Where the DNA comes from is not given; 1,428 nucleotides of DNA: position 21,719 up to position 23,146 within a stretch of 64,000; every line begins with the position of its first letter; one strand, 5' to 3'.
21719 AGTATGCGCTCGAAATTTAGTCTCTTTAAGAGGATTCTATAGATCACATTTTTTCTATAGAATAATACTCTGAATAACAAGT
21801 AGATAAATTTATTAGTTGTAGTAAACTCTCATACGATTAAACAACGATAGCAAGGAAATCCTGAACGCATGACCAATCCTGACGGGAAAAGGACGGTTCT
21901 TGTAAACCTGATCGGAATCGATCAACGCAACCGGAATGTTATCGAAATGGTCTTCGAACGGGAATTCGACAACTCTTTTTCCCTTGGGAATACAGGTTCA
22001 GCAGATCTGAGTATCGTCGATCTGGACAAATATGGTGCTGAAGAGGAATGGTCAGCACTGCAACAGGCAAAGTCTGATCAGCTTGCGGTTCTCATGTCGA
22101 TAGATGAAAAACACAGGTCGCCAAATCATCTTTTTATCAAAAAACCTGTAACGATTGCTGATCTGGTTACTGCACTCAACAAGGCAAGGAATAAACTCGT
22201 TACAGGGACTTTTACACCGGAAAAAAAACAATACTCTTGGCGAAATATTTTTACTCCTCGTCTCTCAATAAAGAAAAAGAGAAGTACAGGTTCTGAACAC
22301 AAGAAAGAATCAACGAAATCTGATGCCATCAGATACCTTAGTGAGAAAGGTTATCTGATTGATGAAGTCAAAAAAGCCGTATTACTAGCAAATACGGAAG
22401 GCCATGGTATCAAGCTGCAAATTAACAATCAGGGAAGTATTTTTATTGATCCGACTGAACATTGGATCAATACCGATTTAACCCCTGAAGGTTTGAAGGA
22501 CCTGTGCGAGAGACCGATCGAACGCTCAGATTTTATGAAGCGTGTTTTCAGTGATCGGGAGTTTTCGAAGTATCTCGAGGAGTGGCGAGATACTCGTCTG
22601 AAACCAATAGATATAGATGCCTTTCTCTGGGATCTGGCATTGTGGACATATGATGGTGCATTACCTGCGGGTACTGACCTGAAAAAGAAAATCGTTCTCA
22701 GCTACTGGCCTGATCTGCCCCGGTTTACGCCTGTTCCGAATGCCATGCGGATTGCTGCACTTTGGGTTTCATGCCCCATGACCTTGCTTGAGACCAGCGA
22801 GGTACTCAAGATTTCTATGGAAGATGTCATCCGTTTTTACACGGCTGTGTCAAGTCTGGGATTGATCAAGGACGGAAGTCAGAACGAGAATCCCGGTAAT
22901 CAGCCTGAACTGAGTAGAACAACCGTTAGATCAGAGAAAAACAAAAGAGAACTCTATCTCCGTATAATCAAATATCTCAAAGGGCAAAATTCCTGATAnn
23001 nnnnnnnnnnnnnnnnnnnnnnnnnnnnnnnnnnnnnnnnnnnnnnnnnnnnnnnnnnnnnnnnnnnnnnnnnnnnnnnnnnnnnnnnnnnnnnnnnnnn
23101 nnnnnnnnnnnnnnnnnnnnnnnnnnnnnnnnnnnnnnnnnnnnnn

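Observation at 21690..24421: Uncharacterised three-gene module: receiver-domain protein + P-loop small-GTPase-like protein + Roadblock/LC7 protein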

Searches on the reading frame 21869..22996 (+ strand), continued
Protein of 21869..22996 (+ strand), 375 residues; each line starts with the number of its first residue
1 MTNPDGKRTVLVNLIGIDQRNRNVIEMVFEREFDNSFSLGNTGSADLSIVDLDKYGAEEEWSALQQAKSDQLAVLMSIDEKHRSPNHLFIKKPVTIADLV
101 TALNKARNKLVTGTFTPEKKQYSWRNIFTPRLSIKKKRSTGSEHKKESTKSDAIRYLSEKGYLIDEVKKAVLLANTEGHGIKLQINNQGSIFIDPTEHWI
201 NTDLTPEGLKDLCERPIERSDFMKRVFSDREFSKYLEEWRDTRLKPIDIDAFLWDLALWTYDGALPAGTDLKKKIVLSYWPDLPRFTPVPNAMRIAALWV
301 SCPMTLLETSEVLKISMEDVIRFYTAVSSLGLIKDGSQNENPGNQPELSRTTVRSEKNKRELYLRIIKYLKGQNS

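Call 34: fold_search(model_id=the predicted structure, library=pdb)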
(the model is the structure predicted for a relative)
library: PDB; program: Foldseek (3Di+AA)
matches with E <= 10: 811; with E <= 0.001: 1
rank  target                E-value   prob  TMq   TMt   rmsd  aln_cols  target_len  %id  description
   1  8ted_B                9.7e-04  1.00  0.22  0.17   4.8       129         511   14  PorX primitive orthorhombic crystal form (released 2024-04-17)
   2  7pva_B                1.6e-03  1.00  0.21  0.16   7.6       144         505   10  1.9 Angstrom crystal structure of dimeric PorX, co-crystallized in the presence of zinc (released 2022-12-14)
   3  7pvk_A                2.1e-03  1.00  0.22  0.17   4.6       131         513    9  X-ray structure of dimeric PorX (T272A mutant), in complex with pGpG. (released 2022-12-14)
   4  5ed4_B                3.5e-03  1.00  0.22  0.35   4.0       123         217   14  Structure of a PhoP-DNA complex (released 2016-04-27)
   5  8tef_A                3.5e-03  1.00  0.22  0.16   4.7       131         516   12  PorX primitive monoclinic crystal form (released 2024-04-17)
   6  3rvr_A                6.9e-03  1.00  0.23  0.58   3.7       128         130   16  Structure of the CheYN59D/E89R Molybdate complex (released 2012-05-09)
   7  3rvr_B                6.9e-03  1.00  0.23  0.57   3.8       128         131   16  Structure of the CheYN59D/E89R Molybdate complex (released 2012-05-09)
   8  2id7                  6.9e-03  1.00  0.22  0.55   4.2       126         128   14  1.75 A Structure of T87I Phosphono-CheY (released 2007-09-25)
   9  8tef_D                6.9e-03  1.00  0.22  0.17   4.9       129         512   14  PorX primitive monoclinic crystal form (released 2024-04-17)
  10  8tef_C                7.3e-03  1.00  0.21  0.16   4.1       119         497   13  PorX primitive monoclinic crystal form (released 2024-04-17)
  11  7pv7_A                7.3e-03  1.00  0.22  0.17   4.8       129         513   10  Crystal structure of dimeric Porphyromonas gingivalis PorX, a type 9 secretion system response regulator. (released 2022-12-14)
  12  6tg7                  7.8e-03  1.00  0.23  0.56   4.8       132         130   15  Crystal structure of the CheY in presence of magnesium (released 2019-12-04)
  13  3cu5_A                8.3e-03  1.00  0.24  0.64   3.9       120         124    9  Crystal structure of a two component transcriptional regulator AraC from Clostridium phytofermentans ISDg (released 2008-05-06)
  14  3rvj_A                8.3e-03  1.00  0.23  0.58   3.7       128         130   16  Structure of the CheY-BeF3 Complex with substitutions at 59 and 89: N59D and E89Q (released 2012-05-09)
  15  8thp_B                8.8e-03  1.00  0.22  0.17   4.8       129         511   12  PorX phosphatase null mutant (T271V) (released 2024-04-17)
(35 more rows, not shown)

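Call 36: search_protein_representatives(alignment_id=A2)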
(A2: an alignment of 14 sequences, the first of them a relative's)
Query: 14 sequences, 378 profile positions. Proteins with E-value up to 0.001 (for the whole library): 1362; up to 1e-10: 977; up to 1e-30: 338. The best 150 are listed.
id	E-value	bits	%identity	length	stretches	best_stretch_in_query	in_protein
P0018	9.1e-189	643.7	-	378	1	1-377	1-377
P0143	2.1e-136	471.3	-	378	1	1-377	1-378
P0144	8.0e-59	216.0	-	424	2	152-373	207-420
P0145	1.2e-52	195.7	-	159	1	1-158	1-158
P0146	4.3e-52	193.8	-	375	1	1-341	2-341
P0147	6.8e-50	186.6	-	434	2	149-353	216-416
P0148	1.2e-49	185.8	-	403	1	9-371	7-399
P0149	5.1e-49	183.7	-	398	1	8-373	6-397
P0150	7.5e-49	183.2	-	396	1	5-374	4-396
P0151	9.1e-49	182.9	-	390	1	10-373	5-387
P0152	2.6e-48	181.4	-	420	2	150-372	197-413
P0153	2.9e-48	181.3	-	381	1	10-343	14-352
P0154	4.5e-48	180.6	-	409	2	250-373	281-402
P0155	4.5e-48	180.6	-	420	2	158-335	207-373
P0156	2.8e-47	178.0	-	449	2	149-372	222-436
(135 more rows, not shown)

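Call 44: find_related_loci(query=A2, collection=genome_contigs, flank=5000)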
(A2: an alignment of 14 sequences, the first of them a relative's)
Query A2 (375 aa) in genome_contigs; peptide patterns used: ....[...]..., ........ (x = any residue, [..] = any of these).
26 stretches matched a pattern; 6 encode a relative of the query (tblastn E <= 1e-3); 6 distinct loci.
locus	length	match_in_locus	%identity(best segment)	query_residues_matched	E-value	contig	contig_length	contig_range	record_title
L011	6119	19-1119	60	9-374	2e-153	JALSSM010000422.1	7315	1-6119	MAG: Gammaproteobacteria bacterium isolate 356-308_metabat2_scaf2bin.056 356-308_scaffold_7316_c1, whole genome shotgun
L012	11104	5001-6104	58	10-374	1e-145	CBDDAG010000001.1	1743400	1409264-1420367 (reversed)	MAG: Gammaproteobacteria bacterium isolate da2c0b02-0042-499d-be3c-6ebcc0061ba8 genome assembly, contig: contig_1, whole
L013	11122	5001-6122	56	1-374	1e-143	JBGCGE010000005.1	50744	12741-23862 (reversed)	MAG: Gammaproteobacteria bacterium isolate SGMAG-06 contig5, whole genome shotgun sequence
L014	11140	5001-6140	53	1-374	4e-138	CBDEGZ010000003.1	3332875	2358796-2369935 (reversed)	MAG: Gammaproteobacteria bacterium isolate d4f7fdc9-f89b-4174-bf1d-6ce48d75cc49 genome assembly, contig: contig_3, whole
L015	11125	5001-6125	53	1-374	3e-131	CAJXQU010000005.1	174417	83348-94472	MAG TPA_asm: uncultured proteobacterium isolate SRR3933267_bin.2_MetaBAT_v2.12.1_MAG genome assembly, contig: NODE_18_le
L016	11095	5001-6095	37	12-374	8e-82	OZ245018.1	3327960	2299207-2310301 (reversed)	MAG: Gammaproteobacteria bacterium isolate 946ad2bf-fb27-4ec7-8787-b9044ac20274 genome assembly, chromosome: 1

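Call 50: search_protein_families(library=pfam, proteins=[L008:7106-8614:+, L016:6097-7617:+], max_evalue=0.1)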
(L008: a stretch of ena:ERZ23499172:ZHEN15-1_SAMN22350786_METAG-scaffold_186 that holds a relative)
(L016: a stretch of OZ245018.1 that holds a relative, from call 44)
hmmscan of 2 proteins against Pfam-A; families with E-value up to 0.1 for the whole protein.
L008:7106-8614:+ (503 aa): 18 families
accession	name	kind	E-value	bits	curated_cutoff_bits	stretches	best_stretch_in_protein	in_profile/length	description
PF00069.31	Pkinase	-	2.8e-17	63.4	31.7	1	82-279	44-254/263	Protein kinase domain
PF07714.23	PK_Tyr_Ser-Thr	-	1.3e-08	34.9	23.1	1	81-278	46-250/258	Protein tyrosine and serine/threonine kinase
PF03029.23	ATP_bind_1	-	2.7e-06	27.8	27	1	368-438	85-167/240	Conserved hypothetical ATP binding protein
PF13401.12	AAA_22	-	0.0018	19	27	1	317-371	7-59/130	AAA domain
PF08477.19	Roc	-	0.0022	18.7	27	1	317-433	1-115/119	Ras of Complex, Roc, domain of DAPkinase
PF20720.3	nSTAND3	-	0.0047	17.1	27.2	1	313-358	15-61/155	Novel STAND NTPase 3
PF10412.15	TrwB_AAD_bind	-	0.012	14.9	20.5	1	308-337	8-37/387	Type IV secretion-system coupling protein DNA-binding domain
PF25199.1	nSTAND_NTPase5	-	0.019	15.2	34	1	308-342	34-67/145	Novel STAND NTPase 5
PF13238.12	AAA_18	-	0.024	15.5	29.4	1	318-344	1-25/128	AAA domain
PF01443.25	Viral_helicase1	-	0.027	14.7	21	1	318-369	1-54/228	Viral superfamily 1 RNA helicase core domain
PF00437.27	T2SSE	-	0.038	13.1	24.9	1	305-339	132-166/370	Type II/IV secretion system protein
PF00025.27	Arf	-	0.039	13.9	22.3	1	307-423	6-108/174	ADP-ribosylation factor family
PF19044.6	P-loop_TraG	-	0.048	12.7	25.8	1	305-343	22-57/413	TraG P-loop domain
PF02689.20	Herpes_Helicase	-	0.069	11.6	27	1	315-339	59-83/808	Helicase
PF13521.12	AAA_28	-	0.076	13.7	27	0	317-338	1-22/164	AAA domain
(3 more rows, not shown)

L016:6097-7617:+ (507 aa): 16 families
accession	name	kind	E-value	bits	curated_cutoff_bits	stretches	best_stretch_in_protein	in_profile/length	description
PF00069.31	Pkinase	-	3.7e-19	69.6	31.7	1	98-277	62-255/263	Protein kinase domain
PF07714.23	PK_Tyr_Ser-Thr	-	5.1e-10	39.5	23.1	1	68-279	35-254/258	Protein tyrosine and serine/threonine kinase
PF08477.19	Roc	-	0.00051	20.7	27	1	326-371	1-45/119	Ras of Complex, Roc, domain of DAPkinase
PF13191.12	AAA_16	-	0.0032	18.4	32.6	1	325-348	25-48/167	AAA ATPase domain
PF10412.15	TrwB_AAD_bind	-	0.0088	15.4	20.5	1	312-348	3-39/387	Type IV secretion-system coupling protein DNA-binding domain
PF13238.12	AAA_18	-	0.011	16.7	29.4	1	327-347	1-21/128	AAA domain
PF01926.29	MMR_HSR1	-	0.012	16.2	21.9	1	326-423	1-96/113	50S ribosome-binding GTPase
PF25201.1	nSTAND6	-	0.021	15.3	27.7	0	323-355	17-49/148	Novel STAND NTPase 6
PF13521.12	AAA_28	-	0.023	15.4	27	1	326-357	1-31/164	AAA domain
PF13245.12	AAA_19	-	0.024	15.3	25.1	1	322-361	9-48/134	AAA domain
PF00910.28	RNA_helicase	-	0.029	15.3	21.5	1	327-357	1-31/105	RNA helicase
PF03266.21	NTPase_1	-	0.035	14.4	23.9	1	326-350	1-25/168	NTPase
PF12775.13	AAA_7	-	0.052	13.5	25.8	1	322-354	31-63/181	P-loop containing dynein motor region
PF13401.12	AAA_22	-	0.075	13.8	27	0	327-347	8-28/130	AAA domain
PF00437.27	T2SSE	-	0.092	11.8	24.9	0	322-352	140-170/370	Type II/IV secretion system protein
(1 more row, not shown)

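Call 57: search_protein_families(library=pfam, alignment_id=A5, max_evalue=1)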
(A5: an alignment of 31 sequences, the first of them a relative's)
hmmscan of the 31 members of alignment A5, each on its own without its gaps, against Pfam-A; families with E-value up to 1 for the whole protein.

A. member 1, P0007 (375 aa): 0 families

B. families by the number of members that match (of 31 scanned): 19 families
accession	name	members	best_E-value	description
PF21476.4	PF0610-like_N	2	0.0019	PF0610-like, N-terminal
PF12840.13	HTH_20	2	0.05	Helix-turn-helix domain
PF16008.10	DUF4778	1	0.0066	Domain of unknown function (DUF4778)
PF06998.16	DUF1307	1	0.0068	Protein of unknown function (DUF1307)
PF18938.6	aRib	1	0.0091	Atypical Rib domain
PF04961.17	FTCD_C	1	0.011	Formiminotransferase-cyclodeaminase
PF20253.3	DUF6604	1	0.012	Family of unknown function (DUF6604)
PF10466.14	Inhibitor_I34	1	0.014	Saccharopepsin inhibitor I34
PF22063.2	Pdc1_Ge1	1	0.016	Pdc1 Ge1 domain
PF22548.2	AEP-TOTE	1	0.019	TOTE conflict system, Archaeo-Eukaryotic Primase domain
PF00072.30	Response_reg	1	0.02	Response regulator receiver domain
PF16859.10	TetR_C_11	1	0.039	Tetracyclin repressor-like, C-terminal domain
PF10312.14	Cactin_mid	1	0.062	Conserved mid region of cactin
PF23698.1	ORF29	1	0.082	ORF29-like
PF01176.25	eIF-1a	1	0.096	Translation initiation factor 1A / IF-1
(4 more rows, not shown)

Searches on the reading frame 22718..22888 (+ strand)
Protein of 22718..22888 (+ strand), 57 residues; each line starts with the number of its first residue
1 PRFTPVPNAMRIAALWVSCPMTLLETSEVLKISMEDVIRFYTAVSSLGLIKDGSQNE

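Call 69: search_solved_structures(query=A6, max_evalue=10, show_alignments=2)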
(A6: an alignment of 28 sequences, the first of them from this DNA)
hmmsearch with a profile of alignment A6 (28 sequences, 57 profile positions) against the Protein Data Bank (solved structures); distinct sequences matched with E-value up to 10: 3.
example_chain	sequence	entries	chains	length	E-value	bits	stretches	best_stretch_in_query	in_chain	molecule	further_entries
9sgv_A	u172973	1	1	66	0.18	14.6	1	12-53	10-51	Ap3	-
6ugm_X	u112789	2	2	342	1.3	11.9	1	29-53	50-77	Spp1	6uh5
8aw4_A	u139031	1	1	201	5.2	10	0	41-54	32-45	ALPHAREP bB-E3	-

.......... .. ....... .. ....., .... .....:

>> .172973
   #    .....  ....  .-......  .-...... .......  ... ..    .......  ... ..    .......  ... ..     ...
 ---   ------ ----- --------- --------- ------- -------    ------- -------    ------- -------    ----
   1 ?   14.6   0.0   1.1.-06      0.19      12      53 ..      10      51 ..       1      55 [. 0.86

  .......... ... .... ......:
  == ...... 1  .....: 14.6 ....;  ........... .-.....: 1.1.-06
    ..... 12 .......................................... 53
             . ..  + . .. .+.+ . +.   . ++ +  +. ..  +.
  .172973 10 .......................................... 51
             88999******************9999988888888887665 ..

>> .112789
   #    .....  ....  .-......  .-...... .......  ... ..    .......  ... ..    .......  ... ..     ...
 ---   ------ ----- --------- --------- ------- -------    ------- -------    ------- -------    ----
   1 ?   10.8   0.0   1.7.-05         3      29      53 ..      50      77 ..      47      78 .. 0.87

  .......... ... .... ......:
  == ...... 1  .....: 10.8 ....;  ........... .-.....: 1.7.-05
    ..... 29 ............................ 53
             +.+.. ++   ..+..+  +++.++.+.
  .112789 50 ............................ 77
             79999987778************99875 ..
